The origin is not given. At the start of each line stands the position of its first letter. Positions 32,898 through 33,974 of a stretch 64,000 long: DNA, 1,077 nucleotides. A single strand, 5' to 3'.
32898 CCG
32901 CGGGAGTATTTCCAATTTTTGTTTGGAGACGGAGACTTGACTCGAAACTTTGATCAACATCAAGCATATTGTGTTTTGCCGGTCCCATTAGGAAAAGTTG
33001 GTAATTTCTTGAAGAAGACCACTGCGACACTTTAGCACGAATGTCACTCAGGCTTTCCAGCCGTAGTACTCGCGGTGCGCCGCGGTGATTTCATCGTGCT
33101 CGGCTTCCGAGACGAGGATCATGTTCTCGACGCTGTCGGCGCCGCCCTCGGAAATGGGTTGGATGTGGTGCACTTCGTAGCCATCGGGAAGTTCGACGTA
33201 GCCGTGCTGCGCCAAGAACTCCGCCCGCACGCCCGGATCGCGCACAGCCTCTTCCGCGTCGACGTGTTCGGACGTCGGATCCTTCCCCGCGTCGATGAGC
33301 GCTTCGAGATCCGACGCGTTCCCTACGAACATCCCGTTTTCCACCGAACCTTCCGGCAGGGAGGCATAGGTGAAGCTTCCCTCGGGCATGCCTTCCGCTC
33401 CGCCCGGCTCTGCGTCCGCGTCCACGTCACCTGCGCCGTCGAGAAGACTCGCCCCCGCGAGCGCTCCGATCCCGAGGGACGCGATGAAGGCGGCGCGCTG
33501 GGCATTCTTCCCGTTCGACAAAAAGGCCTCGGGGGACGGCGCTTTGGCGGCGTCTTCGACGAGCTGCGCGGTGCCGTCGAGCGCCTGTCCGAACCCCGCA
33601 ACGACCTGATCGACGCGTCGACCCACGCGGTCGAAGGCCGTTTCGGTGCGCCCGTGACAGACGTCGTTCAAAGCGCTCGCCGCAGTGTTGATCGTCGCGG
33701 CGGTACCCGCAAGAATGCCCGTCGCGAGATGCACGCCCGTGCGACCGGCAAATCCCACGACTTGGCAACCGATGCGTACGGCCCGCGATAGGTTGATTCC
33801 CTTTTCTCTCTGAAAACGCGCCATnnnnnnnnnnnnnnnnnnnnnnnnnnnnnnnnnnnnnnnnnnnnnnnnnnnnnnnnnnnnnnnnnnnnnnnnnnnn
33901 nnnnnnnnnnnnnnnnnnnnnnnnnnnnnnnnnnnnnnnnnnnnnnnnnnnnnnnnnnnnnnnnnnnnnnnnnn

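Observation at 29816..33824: HNH-nuclease cassette series interleaved with CRISPR repeats and cas6-remnant leaders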

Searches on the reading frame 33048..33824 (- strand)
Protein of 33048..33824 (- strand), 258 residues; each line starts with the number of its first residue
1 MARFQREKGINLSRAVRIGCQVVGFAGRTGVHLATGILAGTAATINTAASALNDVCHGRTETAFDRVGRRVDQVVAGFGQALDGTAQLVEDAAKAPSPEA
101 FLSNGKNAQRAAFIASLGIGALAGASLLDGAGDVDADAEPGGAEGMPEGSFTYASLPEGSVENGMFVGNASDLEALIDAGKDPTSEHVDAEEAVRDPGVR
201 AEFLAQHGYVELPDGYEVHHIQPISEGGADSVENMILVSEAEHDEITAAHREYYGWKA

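Call 9: search_protein_families(library=pfam, proteins=[window:33048-33824:-], max_evalue=0.01)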
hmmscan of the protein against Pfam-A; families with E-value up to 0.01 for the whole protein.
window:33048-33824:- (258 aa): 2 families
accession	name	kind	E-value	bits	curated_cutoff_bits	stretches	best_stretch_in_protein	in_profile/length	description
PF01844.29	HNH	-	2.8e-05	24.6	21.4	1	216-238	14-36/47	HNH endonuclease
PF13395.12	HNH_4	-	0.0048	17.3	22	1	215-241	17-43/54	HNH endonuclease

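Call 14: find_homologous_proteins(query=window:33048-33824:-, max_evalue=0.001)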
Query window:33048-33824:- (258 aa): 87 proteins with E <= 0.001 among 8000 candidates.
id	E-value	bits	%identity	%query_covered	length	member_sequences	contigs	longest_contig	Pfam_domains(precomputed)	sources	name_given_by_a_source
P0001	1.1e-158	544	98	100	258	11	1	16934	-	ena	-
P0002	5.3e-150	516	91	100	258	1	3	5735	PF01844.30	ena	-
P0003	3.1e-149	513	91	100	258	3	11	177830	PF01844.30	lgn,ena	-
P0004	8.1e-148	509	90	100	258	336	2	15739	PF01844.30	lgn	-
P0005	7.5e-141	486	88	100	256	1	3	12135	-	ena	-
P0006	1.3e-138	479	85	100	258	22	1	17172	-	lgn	-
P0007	4.0e-137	474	84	100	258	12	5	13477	-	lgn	-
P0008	3.0e-135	468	84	100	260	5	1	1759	PF01844.30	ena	-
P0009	9.9e-134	463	82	100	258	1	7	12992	-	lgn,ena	-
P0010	1.6e-133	462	83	100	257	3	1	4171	PF01844.30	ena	-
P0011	1.7e-115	403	87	84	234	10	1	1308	-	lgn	-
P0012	1.5e-105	370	83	80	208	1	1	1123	PF01844.30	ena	-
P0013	5.2e-93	329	98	61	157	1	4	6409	PF01844.30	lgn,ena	-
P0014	1.4e-82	295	87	61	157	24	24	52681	PF01844.30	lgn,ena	-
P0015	2.0e-81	291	88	61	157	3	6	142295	PF01844.30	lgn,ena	-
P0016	3.1e-66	241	50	97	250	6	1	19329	PF01844.30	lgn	-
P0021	4.5e-52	195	86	42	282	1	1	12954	PF09623.17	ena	-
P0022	1.0e-48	184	44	96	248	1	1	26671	PF01844.30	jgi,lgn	jgi:hypothetical protein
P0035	2.7e-36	143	36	96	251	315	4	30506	PF01844.30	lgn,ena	-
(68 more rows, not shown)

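Call 15: find_encoding_contigs(protein=P0003, flank=10000, max_places=4)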
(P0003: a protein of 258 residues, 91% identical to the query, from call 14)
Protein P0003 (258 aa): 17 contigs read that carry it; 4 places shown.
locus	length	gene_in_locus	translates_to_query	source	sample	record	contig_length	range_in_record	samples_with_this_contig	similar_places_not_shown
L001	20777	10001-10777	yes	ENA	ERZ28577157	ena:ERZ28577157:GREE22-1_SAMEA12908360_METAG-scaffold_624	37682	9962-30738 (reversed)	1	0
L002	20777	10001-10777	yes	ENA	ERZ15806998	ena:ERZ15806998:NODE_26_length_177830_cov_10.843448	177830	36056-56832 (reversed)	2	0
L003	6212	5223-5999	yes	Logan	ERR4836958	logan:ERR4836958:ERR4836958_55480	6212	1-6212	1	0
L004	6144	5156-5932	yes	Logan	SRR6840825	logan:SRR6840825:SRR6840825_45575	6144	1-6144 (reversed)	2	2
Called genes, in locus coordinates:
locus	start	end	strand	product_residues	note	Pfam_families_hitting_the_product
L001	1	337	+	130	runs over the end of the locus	PF03750:Csm2_III-A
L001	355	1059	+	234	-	PF03787:RAMPs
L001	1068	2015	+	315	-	-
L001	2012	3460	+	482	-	PF03787:RAMPs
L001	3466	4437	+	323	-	PF27225:AF_1859_N, PF10040:CRISPR_Cas6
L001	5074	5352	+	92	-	PF09827:CRISPR_Cas2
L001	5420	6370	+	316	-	PF01867:Cas_Cas1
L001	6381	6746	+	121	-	PF09827:CRISPR_Cas2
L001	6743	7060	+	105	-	PF09652:Cas_VVA1548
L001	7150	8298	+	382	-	PF23400:CARF_Card1, PF09002:Card1_endonuc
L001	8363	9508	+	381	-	PF09623:Cas_NE0113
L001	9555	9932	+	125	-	PF27023:6BHPP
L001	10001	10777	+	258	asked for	PF01844:HNH (faint)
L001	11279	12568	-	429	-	PF00872:Transposase_mut, PF10551:MULE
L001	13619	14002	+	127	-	-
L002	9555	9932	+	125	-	PF27023:6BHPP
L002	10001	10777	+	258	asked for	PF01844:HNH (faint)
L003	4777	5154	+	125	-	PF27023:6BHPP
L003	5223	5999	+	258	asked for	PF01844:HNH (faint)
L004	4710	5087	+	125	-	PF27023:6BHPP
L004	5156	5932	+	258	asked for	PF01844:HNH (faint)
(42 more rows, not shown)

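Call 16: find_encoding_contigs(protein=P0015, flank=10000, max_places=4)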
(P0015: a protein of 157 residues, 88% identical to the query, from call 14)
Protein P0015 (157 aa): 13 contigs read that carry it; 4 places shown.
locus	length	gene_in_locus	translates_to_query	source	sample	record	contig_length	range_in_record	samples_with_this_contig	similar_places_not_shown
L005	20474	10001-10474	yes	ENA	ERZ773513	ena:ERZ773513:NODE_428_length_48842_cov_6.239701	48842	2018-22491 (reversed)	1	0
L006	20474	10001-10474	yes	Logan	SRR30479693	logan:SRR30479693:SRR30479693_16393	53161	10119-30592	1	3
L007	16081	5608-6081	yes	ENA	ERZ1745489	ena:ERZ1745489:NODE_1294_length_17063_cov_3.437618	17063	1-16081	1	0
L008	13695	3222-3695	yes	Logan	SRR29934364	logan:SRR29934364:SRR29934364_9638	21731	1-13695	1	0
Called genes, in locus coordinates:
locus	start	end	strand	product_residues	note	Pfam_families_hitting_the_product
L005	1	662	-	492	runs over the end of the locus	PF00890:FAD_binding_2, PF01266:DAO, PF01494:FAD_binding_3 (weak), PF01946:Thi4 (faint), PF03486:HI0933_like (faint), PF12831:FAD_oxidored, PF13450:NAD_binding_8 (faint)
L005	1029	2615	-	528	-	PF00890:FAD_binding_2, PF01266:DAO (weak), PF03486:HI0933_like (weak), PF07992:Pyr_redox_2 (faint), PF12831:FAD_oxidored (weak)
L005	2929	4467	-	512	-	PF01946:Thi4 (faint), PF00070:Pyr_redox (faint), PF00890:FAD_binding_2, PF01266:DAO, PF03486:HI0933_like (weak), PF07992:Pyr_redox_2 (weak), PF12831:FAD_oxidored, PF13450:NAD_binding_8 (weak)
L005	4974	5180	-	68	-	-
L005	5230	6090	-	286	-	PF01734:Patatin, PF19890:DUF6363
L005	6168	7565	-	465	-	PF00209:SNF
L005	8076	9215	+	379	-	PF09623:Cas_NE0113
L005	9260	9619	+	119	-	PF27023:6BHPP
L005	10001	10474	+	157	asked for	PF01844:HNH (faint)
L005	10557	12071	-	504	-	PF09823:DUF2357 (weak)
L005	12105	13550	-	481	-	-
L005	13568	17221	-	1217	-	-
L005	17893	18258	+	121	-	PF27023:6BHPP (weak)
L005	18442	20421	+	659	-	PF01751:Toprim, PF01131:Topoisom_bac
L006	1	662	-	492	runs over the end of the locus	PF00890:FAD_binding_2, PF01266:DAO, PF01494:FAD_binding_3 (weak), PF01946:Thi4 (faint), PF03486:HI0933_like (faint), PF12831:FAD_oxidored, PF13450:NAD_binding_8 (faint)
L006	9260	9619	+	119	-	PF27023:6BHPP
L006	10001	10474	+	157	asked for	PF01844:HNH (faint)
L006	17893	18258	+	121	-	PF27023:6BHPP (weak)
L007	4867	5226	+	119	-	PF27023:6BHPP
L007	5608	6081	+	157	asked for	PF01844:HNH (faint)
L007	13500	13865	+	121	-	PF27023:6BHPP (weak)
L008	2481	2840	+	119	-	PF27023:6BHPP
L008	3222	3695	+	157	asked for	PF01844:HNH (faint)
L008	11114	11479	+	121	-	PF27023:6BHPP (weak)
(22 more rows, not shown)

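Call 19: find_encoding_contigs(protein=P0016, flank=8000, max_places=2)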
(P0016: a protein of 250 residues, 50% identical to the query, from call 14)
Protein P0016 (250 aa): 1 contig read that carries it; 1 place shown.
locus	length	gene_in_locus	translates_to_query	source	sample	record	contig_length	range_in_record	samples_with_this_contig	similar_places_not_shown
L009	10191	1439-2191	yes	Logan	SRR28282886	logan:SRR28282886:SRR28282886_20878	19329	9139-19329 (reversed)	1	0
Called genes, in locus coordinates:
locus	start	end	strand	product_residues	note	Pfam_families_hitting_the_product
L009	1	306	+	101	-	?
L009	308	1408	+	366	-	PF09623:Cas_NE0113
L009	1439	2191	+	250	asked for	PF01844:HNH (weak)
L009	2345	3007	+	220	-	-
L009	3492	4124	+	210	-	PF00892:EamA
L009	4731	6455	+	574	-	PF02384:N6_Mtase (weak)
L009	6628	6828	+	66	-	-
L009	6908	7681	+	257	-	PF00106:adh_short, PF08659:KR, PF23441:SDR (weak), PF13561:adh_short_C2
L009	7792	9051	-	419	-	PF03313:SDH_alpha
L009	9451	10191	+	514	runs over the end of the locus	PF01946:Thi4 (faint), PF00890:FAD_binding_2, PF01266:DAO, PF03486:HI0933_like (faint), PF07992:Pyr_redox_2 (faint), PF12831:FAD_oxidored, PF13450:NAD_binding_8 (weak)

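Call 20: find_encoding_contigs(protein=P0022, flank=8000, max_places=2)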
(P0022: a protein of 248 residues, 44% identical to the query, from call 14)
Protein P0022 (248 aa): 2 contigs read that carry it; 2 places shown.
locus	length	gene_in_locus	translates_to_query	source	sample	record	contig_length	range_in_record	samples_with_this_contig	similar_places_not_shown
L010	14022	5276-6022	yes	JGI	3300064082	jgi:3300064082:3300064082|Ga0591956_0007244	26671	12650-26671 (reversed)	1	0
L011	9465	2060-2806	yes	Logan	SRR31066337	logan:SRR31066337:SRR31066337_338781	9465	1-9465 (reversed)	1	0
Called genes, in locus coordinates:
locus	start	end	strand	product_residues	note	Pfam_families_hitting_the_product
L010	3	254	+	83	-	?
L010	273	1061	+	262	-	PF02463:SMC_N, PF00005:ABC_tran, PF13304:AAA_21 (weak)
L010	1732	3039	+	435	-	PF01548:DEDD_Tnp_IS110, PF02371:Transposase_20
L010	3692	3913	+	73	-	-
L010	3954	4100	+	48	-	-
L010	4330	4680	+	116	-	-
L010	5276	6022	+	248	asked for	PF01844:HNH (weak)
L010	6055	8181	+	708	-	PF00580:UvrD-helicase, PF13245:AAA_19, PF13604:AAA_30, PF00580:UvrD-helicase, PF13361:UvrD_C, PF13538:UvrD_C_2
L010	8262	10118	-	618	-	PF04411:PDDEXK_7 (weak)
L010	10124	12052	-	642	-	PF13401:AAA_22 (faint), PF07728:AAA_5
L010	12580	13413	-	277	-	PF00290:Trp_syntA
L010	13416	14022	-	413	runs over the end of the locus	PF00291:PALP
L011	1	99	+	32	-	?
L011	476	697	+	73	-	-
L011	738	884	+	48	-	-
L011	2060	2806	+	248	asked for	PF01844:HNH (weak)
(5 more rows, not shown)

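Call 21: find_encoding_contigs(protein=P0035, flank=8000, max_places=3)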
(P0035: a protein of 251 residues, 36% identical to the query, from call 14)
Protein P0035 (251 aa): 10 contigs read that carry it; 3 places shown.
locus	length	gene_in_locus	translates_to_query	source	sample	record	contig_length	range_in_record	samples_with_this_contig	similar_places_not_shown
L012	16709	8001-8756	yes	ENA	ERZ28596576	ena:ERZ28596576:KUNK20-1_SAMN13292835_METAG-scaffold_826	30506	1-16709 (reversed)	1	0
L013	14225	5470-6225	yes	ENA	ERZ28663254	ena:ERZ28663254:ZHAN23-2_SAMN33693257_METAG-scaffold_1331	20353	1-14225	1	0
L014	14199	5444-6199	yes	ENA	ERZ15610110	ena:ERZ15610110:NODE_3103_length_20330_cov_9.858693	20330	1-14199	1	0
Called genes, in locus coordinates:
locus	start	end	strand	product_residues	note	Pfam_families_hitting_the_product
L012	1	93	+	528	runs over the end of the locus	PF00682:HMGL-like, PF22617:HCS_D2, PF08502:LeuA_dimer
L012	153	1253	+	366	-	PF00180:Iso_dh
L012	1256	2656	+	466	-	PF00330:Aconitase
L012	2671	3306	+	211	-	PF00694:Aconitase_C, PF27512:LeuD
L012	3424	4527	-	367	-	PF00126:HTH_1, PF03466:LysR_substrate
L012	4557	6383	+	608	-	PF17425:Arylsulfotran_N, PF05935:Arylsulfotrans, PF14269:Arylsulfotran_2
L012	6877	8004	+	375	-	PF08902:DUF1848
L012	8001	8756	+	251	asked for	PF01844:HNH (weak)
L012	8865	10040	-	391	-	PF01546:Peptidase_M20, PF07687:M20_dimer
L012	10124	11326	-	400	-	-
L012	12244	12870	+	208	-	PF13609:Porin_4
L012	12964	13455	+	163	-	PF13609:Porin_4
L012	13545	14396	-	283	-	PF00702:Hydrolase, PF12710:HAD, PF08282:Hydrolase_3 (weak)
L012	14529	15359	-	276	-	PF00496:SBP_bac_5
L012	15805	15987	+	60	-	-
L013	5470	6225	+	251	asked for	PF01844:HNH (weak)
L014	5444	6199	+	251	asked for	PF01844:HNH (weak)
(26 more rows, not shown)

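Call 23: find_related_loci(query=A2, collection=genome_contigs, flank=10000)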
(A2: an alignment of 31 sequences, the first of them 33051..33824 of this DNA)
Query A2 (258 aa) in genome_contigs; peptide patterns used: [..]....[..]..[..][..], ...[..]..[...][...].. (x = any residue, [..] = any of these).
64 stretches matched a pattern; 40 encode a relative of the query (tblastn E <= 1e-3); 40 distinct loci.
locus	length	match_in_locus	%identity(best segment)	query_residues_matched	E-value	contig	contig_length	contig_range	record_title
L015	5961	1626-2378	46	7-258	2e-63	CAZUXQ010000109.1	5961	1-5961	MAG TPA_asm: uncultured Sutterella sp. isolate SRP141132_co4_395 genome assembly, contig: NODE_14627_length_5961_cov_4.0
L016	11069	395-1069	38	14-256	8e-45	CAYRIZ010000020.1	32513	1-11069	MAG TPA_asm: uncultured Enterobacterales bacterium isolate SRP141132_co4_59 genome assembly, contig: NODE_1029_length_32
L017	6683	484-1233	35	5-256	4e-42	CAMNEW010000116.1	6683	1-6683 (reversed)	MAG: uncultured Succinivibrionaceae bacterium isolate SRR1267595_bin.30_metaWRAP_v1.3_MAG genome assembly, contig: NODE.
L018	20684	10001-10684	39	27-257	5e-42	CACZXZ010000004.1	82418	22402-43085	MAG: uncultured Succinivibrio sp. isolate RUG13055 genome assembly, contig: RUG13055_asm_4, whole genome shotgun sequenc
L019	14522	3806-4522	42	21-258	5e-55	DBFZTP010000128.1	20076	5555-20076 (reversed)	MAG TPA_asm: Candidatus Aphodousia sp. isolate MAG7274 contig128, whole genome shotgun sequence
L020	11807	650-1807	38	23-256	2e-40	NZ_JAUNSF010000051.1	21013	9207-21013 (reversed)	MAG: Sutterella sp. isolate S4M_St_30 NODE_818_length_21013_cov_16.644766, whole genome shotgun sequence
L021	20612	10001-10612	37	34-256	1e-39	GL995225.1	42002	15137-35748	Succinivibrionaceae bacterium WG-1 genomic scaffold scaffold00038, whole genome shotgun sequence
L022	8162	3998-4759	37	3-256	4e-39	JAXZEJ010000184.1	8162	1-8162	MAG: bacterium isolate P055-63 NODE_4051_length_8162_cov_5.162452, whole genome shotgun sequence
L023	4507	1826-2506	37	27-257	7e-39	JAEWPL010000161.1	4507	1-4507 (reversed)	MAG: Proteobacteria bacterium isolate OH_SBrB_1 k127_77877, whole genome shotgun sequence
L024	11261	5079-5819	35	21-256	3e-38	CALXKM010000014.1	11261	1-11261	MAG: uncultured Duodenibacillus sp. isolate E08__bin76 genome assembly, contig: E08__k127_6368853, whole genome shotgun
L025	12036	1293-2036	38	10-257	2e-38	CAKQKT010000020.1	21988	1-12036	MAG: uncultured Sutterella sp. isolate REFINED_METABAT215_TOP10_CONTIGS_1500_ASSEMBLY_K77_MERGED__Hadza_MoBio_hadza-I-L_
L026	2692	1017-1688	35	19-258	6e-38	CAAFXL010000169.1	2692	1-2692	MAG TPA_asm: uncultured Ruminobacter sp., isolate HGM20899, WGS project CAAFXL010000000 data, contig: SRS475647_99_k119_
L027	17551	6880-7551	36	22-257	9e-37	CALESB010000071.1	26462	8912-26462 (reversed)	MAG TPA_asm: uncultured Sutterella sp. isolate ERR318692_bin.131_CONCOCT_v1.1_MAG genome assembly, contig: ERZ1764598.18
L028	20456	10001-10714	33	27-256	1e-36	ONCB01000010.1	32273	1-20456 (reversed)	uncultured Succinatimonas sp. isolate RUG171 genome assembly, contig: scaffold_1060, whole genome shotgun sequence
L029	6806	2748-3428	34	21-258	4e-36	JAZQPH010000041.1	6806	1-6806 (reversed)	MAG: Succinivibrionaceae bacterium isolate T1900045240_TH20190010.MAGScoT_cleanbin_000005 SGB_5516_k141_73247, whole gen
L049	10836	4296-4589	41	161-257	4e-18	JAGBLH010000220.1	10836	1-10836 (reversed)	MAG: Selenomonas sp. isolate RGIG9219 Water_deer_Rumen-2__c348654, whole genome shotgun sequence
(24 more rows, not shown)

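Call 26: find_related_loci(query=window:33051-33824:-, collection=metagenome_contigs, flank=10000)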
Query window:33051-33824:- (258 aa) in metagenome_contigs; peptide patterns used: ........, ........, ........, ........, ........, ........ (x = any residue, [..] = any of these).
600 stretches matched a pattern (row limit reached: there are more); 11 encode a relative of the query (tblastn E <= 1e-3); 11 distinct loci.
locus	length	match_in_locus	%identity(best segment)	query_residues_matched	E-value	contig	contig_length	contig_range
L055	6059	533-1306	93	1-258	1e-160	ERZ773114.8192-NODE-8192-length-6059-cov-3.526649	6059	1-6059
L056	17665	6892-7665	91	1-258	6e-158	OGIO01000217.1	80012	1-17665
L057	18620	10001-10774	91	1-258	3e-157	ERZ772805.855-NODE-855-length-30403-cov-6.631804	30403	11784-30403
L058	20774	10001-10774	91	1-258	2e-157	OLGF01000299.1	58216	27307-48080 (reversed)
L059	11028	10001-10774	91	1-258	8e-156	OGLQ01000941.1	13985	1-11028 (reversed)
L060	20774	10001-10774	90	1-258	1e-154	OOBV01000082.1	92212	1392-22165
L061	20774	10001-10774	85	1-258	1e-147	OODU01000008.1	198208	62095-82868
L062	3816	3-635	90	48-258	5e-127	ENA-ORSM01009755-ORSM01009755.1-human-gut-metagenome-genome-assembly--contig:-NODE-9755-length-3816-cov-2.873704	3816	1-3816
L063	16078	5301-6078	89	1-258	4e-120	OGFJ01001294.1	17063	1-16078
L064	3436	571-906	75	147-258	1e-52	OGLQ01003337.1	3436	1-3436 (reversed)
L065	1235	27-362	75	147-258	3e-55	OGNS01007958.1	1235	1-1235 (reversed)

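Call 30: search_protein_families(library=ncbifam, proteins=[window:33048-33824:-], max_evalue=0.01)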
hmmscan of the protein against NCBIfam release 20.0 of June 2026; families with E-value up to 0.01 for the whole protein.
window:33048-33824:- (258 aa): 1 family
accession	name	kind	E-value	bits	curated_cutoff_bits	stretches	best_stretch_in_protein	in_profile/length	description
NF040563.1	guided_IscB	equivalog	0.00013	21.2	175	1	217-249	206-238/314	RNA-guided endonuclease IscB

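Call 31: search_protein_families(library=padloc, proteins=[window:33048-33824:-], max_evalue=0.01)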
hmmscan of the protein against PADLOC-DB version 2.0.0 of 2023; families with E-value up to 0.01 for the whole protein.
window:33048-33824:- (258 aa): 1 family
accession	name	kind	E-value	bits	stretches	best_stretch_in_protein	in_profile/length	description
PDLC03656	mREase_IV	-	0.0031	15.3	1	216-247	225-256/277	Type IV methyl-directed restriction enzyme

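Call 45: predict_structure(alignment_id=A2)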
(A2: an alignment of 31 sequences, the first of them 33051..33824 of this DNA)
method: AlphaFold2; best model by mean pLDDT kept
length: 258 residues; sequences in the alignment: 31
mean_pLDDT: 66.8   pTM: 0.46
mean pLDDT of the five models: 66.8, 65.0, 64.4, 63.4, 62.2
residues with pLDDT >= 90: 88; 70-90: 26; 50-70: 57; < 50: 87
segments of 3 or more residues with pLDDT < 50: 1-42, 51-56, 122-150
pLDDT, mean of each block of 10 residues (from residue 1): 43 40 32 36 49 49 52 52 60 75 67 55 43 35 38 80 96 97 89 90 94 97 93 96 97 85
secondary structure, 60 per line:
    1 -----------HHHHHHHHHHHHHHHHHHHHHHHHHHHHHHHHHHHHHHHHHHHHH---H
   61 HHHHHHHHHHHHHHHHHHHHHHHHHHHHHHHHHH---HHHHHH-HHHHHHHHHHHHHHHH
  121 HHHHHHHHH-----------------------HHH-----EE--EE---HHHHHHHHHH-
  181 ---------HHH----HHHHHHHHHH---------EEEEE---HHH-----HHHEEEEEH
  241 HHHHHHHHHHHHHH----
elements in order: H12-56 H60-94 H98-103 H105-129 H170-179 H197-206 E216-220 E235-239 H240-254
